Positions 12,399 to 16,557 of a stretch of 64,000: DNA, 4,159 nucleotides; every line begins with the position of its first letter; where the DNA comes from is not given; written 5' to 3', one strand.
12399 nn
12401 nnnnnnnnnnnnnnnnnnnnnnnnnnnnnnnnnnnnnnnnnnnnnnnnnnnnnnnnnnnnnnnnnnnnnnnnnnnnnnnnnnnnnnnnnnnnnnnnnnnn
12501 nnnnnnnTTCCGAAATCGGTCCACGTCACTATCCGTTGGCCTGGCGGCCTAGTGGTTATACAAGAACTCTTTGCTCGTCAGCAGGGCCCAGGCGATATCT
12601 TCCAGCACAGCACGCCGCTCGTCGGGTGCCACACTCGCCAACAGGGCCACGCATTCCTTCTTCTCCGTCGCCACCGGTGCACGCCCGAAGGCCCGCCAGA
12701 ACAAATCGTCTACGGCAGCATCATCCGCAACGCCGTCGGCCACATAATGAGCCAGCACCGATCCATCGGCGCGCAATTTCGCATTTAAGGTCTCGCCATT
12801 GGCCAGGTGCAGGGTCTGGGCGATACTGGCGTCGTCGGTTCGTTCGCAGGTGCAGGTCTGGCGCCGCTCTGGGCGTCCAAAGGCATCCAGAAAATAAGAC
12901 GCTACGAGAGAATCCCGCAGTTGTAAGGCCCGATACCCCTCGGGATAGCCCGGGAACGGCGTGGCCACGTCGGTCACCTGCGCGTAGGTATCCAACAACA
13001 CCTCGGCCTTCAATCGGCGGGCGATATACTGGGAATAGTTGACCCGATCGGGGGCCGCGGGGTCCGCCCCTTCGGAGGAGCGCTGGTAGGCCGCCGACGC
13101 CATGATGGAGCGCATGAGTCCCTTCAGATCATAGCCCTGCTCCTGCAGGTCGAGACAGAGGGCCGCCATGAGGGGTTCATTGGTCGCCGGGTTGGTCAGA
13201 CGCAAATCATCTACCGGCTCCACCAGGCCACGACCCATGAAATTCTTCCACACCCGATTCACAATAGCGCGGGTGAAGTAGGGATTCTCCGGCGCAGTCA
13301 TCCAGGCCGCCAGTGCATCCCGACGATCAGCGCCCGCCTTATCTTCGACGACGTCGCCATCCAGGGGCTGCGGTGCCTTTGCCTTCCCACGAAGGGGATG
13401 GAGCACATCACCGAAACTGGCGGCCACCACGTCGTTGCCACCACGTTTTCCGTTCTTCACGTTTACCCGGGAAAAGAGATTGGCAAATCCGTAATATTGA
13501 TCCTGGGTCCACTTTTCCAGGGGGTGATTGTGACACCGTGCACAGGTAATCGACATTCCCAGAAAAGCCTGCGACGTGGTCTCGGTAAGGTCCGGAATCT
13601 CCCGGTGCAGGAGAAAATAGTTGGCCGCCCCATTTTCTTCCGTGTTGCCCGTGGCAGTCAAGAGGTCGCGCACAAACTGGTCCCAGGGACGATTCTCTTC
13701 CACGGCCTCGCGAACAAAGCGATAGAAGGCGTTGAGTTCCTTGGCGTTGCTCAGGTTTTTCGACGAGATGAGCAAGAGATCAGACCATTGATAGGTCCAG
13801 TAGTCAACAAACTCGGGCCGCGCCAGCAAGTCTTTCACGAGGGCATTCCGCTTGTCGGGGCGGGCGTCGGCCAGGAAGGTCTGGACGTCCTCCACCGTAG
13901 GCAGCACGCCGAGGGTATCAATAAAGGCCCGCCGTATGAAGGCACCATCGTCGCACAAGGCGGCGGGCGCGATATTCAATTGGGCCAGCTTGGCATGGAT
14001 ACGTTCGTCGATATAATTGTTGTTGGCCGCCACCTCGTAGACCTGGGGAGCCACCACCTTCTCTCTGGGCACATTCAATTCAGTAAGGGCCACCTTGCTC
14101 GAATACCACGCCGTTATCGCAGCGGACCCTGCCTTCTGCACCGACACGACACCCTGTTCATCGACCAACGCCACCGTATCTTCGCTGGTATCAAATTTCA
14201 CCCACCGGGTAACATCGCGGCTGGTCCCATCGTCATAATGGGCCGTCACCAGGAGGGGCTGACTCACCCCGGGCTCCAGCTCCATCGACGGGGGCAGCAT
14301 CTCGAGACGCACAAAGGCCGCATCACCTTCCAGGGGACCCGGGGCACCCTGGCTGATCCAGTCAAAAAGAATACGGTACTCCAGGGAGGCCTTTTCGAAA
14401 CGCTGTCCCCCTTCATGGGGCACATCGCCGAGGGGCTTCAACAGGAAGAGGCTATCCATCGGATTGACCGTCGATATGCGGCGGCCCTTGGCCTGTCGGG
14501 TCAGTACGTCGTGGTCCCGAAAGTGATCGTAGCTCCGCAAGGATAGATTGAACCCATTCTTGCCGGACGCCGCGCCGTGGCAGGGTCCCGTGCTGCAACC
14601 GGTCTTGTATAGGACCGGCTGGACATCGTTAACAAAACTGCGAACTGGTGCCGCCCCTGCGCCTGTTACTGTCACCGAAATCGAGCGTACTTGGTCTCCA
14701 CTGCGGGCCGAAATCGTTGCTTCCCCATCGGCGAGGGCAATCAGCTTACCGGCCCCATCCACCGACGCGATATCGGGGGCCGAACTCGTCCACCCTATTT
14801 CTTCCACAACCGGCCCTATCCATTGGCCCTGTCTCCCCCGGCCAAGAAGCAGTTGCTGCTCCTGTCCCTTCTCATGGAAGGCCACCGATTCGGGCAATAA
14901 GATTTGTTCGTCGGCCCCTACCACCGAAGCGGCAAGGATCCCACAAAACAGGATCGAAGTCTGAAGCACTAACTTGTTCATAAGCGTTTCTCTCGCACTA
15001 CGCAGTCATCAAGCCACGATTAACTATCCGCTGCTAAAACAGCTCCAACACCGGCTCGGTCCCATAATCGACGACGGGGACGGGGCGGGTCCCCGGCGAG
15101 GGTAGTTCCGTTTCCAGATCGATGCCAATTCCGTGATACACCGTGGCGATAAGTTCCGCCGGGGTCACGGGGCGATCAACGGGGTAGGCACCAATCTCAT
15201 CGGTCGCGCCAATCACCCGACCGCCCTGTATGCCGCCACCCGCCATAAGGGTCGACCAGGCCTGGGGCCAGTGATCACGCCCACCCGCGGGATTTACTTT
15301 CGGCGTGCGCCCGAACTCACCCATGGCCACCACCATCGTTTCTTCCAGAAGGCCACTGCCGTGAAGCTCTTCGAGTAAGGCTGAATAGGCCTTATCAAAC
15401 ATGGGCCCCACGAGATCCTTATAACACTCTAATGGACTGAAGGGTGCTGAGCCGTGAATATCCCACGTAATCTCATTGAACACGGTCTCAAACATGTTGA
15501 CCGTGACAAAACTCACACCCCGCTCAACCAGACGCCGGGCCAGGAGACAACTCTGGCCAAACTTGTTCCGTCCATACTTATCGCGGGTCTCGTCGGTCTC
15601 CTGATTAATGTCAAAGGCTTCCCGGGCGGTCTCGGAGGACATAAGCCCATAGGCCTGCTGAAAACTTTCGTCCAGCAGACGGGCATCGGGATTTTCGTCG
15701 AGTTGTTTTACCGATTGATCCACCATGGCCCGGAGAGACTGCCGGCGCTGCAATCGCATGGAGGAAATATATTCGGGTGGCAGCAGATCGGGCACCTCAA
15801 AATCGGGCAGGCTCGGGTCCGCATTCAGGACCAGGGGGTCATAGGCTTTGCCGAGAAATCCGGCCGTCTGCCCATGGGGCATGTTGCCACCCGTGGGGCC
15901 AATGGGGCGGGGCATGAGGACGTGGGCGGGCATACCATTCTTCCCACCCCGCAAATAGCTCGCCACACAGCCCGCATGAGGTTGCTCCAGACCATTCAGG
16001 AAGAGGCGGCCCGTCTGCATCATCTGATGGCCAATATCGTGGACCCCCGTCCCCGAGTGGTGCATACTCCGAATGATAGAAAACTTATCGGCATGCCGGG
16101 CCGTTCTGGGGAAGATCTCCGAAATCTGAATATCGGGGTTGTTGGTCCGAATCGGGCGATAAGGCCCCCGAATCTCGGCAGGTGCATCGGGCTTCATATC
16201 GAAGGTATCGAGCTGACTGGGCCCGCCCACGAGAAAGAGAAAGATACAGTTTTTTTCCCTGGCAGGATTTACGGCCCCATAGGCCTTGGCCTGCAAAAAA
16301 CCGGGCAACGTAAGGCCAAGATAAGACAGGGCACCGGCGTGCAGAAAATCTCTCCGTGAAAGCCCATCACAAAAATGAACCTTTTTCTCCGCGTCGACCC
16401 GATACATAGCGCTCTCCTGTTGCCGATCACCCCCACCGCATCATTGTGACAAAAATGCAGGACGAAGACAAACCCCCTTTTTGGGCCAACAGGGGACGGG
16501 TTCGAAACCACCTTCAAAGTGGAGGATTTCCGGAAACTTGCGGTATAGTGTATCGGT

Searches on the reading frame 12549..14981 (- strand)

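Call 6: search_protein_families(library=pfam, proteins=[window:12549-14981:-], max_evalue=0.001)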
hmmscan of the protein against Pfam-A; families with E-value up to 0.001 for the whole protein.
window:12549-14981:- (810 aa): 4 families
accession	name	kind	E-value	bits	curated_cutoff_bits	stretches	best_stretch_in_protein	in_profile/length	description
PF07583.16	PSCyt2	-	3.7e-47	161.4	29.8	1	324-506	2-207/209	Protein of unknown function (DUF1549)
PF07587.16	PSD1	-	3.5e-42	144.9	28.5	1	553-780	1-243/244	Protein of unknown function (DUF1553)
PF02368.24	Big_2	-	1.1e-13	51.3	22.8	2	60-105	34-79/79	Bacterial Ig-like domain (group 2)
PF22359.2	Big-like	-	2.7e-05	24.8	27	1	63-106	4-47/48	Bacterial Ig-like domain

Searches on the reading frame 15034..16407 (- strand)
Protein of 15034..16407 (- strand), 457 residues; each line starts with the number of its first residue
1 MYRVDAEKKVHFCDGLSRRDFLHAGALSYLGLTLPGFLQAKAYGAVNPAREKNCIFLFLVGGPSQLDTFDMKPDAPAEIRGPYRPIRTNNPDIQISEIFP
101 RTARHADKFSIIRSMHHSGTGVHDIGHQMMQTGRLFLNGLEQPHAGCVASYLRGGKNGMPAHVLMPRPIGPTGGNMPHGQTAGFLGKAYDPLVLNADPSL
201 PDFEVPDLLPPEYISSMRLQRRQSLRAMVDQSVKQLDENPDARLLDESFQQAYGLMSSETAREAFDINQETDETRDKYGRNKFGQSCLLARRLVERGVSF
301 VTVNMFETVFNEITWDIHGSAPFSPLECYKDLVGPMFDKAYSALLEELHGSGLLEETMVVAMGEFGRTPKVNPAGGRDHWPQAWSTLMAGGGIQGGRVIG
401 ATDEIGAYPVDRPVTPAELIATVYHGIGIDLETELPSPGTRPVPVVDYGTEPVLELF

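Call 6: search_protein_families(library=pfam, proteins=[window:15034-16407:-], max_evalue=0.001)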
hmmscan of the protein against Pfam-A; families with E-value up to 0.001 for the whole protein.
window:15034-16407:- (457 aa): 1 family
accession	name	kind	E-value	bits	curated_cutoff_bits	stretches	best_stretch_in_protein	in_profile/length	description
PF07394.17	DUF1501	-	2.5e-107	359.9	27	1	52-457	2-390/390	Protein of unknown function (DUF1501)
